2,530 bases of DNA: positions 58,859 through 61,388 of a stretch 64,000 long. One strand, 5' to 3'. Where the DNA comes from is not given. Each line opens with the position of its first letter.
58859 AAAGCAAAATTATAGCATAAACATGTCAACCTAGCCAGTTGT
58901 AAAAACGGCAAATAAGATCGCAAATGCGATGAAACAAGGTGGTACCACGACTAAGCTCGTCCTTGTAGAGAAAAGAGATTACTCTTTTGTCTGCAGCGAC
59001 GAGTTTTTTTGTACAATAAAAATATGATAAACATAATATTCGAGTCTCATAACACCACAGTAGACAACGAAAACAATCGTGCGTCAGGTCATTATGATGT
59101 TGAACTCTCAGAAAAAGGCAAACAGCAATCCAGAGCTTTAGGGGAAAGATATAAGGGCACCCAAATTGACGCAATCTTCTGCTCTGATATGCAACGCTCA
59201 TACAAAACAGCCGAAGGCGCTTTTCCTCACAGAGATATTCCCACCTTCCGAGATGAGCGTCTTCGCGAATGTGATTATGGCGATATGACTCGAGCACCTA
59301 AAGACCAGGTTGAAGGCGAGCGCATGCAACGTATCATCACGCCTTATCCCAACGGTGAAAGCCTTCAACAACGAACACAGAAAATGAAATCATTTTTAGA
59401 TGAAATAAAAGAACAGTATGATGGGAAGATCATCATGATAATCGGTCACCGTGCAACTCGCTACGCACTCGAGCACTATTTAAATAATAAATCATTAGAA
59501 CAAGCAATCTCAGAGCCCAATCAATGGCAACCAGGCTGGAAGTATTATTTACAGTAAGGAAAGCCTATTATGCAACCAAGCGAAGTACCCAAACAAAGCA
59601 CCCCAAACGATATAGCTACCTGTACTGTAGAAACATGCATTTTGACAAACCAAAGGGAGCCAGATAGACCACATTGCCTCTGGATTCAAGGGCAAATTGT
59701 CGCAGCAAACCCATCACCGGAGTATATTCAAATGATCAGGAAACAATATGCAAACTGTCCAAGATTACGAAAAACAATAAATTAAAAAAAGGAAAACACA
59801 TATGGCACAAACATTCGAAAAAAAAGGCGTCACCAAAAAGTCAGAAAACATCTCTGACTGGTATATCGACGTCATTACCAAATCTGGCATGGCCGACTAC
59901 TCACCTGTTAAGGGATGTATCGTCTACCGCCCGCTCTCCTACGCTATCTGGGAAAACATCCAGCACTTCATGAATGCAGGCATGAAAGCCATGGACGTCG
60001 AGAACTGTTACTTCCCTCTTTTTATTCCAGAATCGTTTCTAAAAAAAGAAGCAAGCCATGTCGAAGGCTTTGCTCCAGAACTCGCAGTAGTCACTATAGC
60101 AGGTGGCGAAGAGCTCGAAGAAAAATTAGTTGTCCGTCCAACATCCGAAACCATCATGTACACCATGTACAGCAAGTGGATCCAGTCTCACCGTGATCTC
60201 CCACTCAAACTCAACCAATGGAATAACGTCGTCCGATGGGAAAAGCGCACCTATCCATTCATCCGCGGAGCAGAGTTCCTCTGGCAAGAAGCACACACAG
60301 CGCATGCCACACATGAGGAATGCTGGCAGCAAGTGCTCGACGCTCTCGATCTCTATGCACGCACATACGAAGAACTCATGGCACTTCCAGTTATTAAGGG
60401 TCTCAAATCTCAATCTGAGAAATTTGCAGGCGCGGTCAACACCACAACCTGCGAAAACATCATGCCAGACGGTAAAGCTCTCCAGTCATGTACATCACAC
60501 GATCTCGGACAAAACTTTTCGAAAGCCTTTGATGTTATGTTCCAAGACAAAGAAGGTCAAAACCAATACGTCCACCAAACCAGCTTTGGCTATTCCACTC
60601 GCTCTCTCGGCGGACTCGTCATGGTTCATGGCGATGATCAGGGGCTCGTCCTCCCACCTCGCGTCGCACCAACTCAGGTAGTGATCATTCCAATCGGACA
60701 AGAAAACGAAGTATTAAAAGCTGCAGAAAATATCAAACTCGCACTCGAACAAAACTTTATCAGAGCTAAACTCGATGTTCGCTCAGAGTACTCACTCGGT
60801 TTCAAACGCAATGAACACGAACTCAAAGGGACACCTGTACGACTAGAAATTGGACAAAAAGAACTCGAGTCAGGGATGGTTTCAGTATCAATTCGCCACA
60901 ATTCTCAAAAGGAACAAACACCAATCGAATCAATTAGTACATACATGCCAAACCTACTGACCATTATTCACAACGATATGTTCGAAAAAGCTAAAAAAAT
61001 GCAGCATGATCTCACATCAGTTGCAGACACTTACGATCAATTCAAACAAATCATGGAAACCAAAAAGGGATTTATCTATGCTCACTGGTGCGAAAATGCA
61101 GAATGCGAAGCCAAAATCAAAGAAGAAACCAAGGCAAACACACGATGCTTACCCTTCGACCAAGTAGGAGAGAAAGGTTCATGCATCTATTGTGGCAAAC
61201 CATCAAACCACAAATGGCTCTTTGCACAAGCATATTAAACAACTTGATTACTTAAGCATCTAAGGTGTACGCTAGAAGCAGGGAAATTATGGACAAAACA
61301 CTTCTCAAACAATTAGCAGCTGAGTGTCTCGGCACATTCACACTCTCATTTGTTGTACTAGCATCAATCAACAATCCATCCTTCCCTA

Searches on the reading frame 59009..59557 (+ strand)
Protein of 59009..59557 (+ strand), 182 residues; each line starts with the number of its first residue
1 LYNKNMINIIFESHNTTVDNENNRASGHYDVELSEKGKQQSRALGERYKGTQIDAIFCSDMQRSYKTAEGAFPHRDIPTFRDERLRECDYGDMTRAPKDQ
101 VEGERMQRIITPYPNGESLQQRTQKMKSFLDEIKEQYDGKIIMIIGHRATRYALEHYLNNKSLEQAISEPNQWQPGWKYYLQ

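Call 83: search_protein_families(library=pfam, proteins=[window:59009-59557:+], max_evalue=0.001)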
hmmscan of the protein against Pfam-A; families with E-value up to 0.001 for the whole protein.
window:59009-59557:+ (182 aa): 1 family
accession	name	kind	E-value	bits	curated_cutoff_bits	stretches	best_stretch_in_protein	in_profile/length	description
PF00300.27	His_Phos_1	-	4.2e-31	108.6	21.7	1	14-165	6-165/194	Histidine phosphatase superfamily (branch 1)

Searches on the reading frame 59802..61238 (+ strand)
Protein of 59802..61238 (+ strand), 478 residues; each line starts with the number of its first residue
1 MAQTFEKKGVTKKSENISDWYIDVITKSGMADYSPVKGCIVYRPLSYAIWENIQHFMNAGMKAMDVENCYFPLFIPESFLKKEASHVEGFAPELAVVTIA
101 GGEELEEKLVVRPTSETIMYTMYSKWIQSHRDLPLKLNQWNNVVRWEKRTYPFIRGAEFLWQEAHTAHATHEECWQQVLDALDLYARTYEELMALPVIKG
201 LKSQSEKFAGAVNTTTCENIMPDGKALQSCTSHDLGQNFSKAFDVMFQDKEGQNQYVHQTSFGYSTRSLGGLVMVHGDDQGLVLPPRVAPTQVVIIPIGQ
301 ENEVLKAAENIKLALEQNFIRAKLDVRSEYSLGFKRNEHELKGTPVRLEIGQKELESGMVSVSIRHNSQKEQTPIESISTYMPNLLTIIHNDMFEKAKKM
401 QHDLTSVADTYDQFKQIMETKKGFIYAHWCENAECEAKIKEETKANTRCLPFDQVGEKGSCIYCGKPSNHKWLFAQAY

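Call 83: search_protein_families(library=pfam, proteins=[window:59802-61238:+], max_evalue=0.001)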
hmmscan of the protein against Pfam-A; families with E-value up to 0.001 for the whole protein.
window:59802-61238:+ (478 aa): 3 families
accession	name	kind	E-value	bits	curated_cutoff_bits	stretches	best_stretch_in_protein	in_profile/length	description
PF00587.30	tRNA-synt_2b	-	2.7e-24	86.6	29.3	1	104-270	6-173/179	tRNA synthetase class II core domain (G, H, P, S and T)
PF09180.16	ProRS-C_1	-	8.7e-24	83.9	31.5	1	411-478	1-71/71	Prolyl-tRNA synthetase, C-terminal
PF03129.25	HGTP_anticodon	-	3.7e-18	65.9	21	1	292-382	1-91/94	Anticodon binding domain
